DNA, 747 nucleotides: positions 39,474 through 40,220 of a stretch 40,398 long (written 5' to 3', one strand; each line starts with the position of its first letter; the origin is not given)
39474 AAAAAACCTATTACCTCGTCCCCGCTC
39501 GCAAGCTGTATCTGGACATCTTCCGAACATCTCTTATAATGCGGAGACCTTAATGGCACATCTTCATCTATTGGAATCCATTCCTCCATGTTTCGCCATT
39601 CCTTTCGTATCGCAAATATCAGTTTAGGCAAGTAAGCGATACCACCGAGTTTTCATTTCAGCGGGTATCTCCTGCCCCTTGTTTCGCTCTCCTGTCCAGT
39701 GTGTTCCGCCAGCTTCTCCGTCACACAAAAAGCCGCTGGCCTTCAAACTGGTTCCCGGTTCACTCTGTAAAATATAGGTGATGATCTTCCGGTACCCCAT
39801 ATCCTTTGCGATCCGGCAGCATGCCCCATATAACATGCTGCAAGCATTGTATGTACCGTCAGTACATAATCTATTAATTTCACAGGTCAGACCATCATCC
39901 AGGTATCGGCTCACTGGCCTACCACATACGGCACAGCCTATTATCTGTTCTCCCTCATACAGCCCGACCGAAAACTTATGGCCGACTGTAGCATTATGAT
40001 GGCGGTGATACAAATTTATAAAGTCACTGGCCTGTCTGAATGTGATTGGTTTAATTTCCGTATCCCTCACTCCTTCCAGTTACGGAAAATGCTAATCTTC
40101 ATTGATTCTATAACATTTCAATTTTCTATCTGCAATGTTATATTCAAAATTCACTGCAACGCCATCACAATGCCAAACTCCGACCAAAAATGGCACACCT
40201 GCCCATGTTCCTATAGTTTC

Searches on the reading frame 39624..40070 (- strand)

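Call 68: search_protein_families(library=pfam, proteins=[window:39624-40070:-], max_evalue=0.001)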
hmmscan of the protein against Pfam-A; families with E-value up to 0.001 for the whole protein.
window:39624-40070:- (148 aa): 1 family
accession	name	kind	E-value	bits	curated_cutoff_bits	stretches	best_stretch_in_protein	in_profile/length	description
PF25680.1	Mom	-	1.7e-07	31.6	27.1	1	5-121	3-129/202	Mom protein family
